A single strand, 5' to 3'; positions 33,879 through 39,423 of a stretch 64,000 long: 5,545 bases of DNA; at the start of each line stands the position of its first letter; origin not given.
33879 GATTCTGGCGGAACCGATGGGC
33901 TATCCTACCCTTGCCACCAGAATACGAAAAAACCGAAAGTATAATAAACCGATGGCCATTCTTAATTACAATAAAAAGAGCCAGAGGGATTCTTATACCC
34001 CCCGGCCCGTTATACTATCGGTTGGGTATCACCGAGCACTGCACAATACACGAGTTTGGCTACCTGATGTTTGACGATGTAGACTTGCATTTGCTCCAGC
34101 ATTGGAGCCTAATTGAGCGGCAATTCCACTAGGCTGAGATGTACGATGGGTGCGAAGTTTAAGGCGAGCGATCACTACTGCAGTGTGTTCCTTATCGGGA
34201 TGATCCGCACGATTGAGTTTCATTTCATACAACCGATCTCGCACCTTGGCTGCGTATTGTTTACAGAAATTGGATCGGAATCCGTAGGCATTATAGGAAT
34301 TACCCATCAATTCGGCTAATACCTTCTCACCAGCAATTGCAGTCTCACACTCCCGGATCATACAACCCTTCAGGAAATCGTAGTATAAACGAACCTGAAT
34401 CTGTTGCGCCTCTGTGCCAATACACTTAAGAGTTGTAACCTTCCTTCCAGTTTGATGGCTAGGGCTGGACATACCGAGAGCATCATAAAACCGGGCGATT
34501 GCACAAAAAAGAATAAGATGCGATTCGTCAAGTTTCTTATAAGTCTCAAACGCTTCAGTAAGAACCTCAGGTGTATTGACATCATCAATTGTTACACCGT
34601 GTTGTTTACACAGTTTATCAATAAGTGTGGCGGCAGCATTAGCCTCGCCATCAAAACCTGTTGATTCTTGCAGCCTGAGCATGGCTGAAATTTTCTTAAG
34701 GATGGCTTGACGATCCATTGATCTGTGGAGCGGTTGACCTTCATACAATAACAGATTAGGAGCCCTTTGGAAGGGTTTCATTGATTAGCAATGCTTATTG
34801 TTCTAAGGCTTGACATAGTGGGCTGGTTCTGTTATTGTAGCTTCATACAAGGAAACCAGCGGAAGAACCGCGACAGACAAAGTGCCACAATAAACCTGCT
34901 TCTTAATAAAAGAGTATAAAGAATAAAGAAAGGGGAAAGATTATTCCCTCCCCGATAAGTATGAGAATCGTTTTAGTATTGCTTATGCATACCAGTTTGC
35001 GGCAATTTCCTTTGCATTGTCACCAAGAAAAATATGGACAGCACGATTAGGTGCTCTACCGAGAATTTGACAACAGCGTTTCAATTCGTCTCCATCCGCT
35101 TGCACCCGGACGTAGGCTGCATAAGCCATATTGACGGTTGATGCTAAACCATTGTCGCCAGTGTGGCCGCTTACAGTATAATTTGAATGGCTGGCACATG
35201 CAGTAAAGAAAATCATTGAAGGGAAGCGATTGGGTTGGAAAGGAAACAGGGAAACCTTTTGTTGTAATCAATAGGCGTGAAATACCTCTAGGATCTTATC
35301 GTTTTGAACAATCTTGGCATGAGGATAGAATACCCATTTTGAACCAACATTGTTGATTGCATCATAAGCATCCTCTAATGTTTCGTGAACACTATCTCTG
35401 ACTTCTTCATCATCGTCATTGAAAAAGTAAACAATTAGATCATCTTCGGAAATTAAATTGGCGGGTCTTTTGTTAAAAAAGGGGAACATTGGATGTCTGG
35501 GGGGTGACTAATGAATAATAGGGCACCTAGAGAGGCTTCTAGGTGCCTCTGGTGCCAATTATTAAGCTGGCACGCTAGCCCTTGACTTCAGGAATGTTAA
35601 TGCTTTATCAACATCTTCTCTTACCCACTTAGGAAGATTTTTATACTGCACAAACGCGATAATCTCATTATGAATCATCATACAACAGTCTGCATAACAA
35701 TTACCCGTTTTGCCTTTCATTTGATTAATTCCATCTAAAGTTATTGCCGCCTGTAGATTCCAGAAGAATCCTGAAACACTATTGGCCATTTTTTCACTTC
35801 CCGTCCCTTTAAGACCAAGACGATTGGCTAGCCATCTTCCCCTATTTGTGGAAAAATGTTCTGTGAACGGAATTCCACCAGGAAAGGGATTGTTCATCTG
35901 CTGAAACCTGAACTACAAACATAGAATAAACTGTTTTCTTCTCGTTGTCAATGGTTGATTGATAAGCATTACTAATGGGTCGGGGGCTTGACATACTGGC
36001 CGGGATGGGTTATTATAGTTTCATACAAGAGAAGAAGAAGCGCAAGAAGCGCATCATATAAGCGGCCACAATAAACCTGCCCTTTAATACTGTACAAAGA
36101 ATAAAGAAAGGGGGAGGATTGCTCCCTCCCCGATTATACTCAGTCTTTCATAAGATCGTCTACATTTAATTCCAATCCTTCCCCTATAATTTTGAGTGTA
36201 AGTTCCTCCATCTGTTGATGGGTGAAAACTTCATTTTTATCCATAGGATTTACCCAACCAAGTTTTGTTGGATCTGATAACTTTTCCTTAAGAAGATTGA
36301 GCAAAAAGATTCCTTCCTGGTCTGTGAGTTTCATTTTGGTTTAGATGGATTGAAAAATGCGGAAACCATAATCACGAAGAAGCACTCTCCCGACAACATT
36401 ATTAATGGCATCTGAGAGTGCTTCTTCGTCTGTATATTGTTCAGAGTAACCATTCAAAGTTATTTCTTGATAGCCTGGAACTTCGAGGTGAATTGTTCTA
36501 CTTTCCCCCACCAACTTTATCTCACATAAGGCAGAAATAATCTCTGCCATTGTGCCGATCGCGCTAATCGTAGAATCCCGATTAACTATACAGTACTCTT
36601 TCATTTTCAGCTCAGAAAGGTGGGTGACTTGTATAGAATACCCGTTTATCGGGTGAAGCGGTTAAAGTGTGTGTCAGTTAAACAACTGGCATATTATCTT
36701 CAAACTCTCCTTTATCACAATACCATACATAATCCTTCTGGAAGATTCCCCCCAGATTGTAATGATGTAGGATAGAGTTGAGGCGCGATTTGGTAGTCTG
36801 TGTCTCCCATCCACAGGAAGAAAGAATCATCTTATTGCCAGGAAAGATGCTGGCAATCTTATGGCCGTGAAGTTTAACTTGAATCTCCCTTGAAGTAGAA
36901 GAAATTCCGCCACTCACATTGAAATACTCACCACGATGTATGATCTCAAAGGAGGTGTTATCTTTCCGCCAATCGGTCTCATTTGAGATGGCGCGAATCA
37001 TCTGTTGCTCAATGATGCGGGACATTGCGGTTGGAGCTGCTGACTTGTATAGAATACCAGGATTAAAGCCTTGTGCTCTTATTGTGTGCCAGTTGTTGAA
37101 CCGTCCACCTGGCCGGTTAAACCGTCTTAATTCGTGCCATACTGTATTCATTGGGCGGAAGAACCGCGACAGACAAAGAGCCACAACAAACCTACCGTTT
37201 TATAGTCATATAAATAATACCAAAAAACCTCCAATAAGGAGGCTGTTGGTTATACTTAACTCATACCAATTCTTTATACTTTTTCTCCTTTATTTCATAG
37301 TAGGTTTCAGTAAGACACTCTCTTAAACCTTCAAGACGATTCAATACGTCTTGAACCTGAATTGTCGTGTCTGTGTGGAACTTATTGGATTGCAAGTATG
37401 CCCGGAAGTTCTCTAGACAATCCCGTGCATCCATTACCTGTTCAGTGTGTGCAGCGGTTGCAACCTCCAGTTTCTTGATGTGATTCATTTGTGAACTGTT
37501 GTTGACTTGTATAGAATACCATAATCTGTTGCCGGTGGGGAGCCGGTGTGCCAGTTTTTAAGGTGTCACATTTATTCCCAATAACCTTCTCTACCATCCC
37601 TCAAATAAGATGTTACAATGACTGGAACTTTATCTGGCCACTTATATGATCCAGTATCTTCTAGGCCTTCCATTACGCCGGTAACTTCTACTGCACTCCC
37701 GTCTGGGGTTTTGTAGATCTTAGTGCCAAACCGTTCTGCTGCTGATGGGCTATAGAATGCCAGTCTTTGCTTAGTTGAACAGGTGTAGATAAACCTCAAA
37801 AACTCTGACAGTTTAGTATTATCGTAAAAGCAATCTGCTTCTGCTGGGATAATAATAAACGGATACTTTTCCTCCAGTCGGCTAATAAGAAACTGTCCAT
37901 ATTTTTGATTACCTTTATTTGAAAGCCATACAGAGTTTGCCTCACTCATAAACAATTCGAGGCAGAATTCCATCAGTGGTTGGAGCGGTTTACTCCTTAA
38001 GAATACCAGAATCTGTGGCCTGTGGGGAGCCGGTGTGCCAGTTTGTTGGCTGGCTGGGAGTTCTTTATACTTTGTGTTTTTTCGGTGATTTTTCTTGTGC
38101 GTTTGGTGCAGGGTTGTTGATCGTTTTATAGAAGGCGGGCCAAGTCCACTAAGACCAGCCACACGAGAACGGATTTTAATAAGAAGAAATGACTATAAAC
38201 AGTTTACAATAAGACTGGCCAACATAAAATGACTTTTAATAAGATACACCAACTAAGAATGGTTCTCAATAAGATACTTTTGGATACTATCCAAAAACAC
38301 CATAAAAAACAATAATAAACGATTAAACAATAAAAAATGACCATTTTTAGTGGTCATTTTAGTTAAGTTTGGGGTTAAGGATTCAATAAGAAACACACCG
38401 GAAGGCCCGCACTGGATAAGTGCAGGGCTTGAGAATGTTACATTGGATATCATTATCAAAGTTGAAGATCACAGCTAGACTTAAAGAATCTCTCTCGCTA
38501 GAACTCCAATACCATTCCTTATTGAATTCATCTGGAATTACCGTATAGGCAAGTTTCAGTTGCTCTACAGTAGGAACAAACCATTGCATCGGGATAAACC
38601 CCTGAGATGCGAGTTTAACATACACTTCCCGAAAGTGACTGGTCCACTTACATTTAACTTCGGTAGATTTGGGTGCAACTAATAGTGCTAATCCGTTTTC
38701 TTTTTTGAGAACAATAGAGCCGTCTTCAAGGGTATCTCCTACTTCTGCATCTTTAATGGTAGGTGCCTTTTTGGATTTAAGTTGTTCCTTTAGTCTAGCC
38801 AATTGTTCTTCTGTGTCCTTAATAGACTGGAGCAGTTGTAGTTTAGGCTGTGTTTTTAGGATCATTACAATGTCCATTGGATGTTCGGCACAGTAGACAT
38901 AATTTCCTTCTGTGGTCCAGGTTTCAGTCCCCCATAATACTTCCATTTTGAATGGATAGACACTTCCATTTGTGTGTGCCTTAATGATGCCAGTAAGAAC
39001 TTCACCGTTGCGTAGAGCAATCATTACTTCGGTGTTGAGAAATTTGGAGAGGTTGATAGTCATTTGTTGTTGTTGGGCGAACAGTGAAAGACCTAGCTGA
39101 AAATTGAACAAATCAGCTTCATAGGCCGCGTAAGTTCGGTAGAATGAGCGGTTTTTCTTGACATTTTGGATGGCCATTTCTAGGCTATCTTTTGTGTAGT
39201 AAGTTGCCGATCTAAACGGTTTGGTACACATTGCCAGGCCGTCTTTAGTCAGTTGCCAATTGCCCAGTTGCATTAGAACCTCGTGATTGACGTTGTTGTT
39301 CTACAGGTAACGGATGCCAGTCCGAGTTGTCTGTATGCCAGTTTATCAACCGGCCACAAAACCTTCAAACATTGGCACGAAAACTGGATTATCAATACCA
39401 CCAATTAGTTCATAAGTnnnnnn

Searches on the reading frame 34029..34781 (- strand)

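Call 100: search_protein_families(library=phrogs, proteins=[window:34029-34781:-], max_evalue=0.00001)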
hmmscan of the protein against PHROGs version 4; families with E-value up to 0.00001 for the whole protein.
window:34029-34781:- (250 aa): 1 family
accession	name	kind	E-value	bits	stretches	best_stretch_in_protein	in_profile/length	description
phrog_421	-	unknown function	1.4e-19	71.5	1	21-244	3-236/241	unknown function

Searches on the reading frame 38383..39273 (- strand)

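Call 100: search_protein_families(library=phrogs, proteins=[window:38383-39273:-], max_evalue=0.00001)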
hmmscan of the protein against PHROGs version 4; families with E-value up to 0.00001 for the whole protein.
window:38383-39273:- (296 aa): 1 family
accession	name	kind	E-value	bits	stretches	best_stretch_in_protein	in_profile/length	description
phrog_4245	-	unknown function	6.7e-06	26.3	0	230-294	509-579/583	-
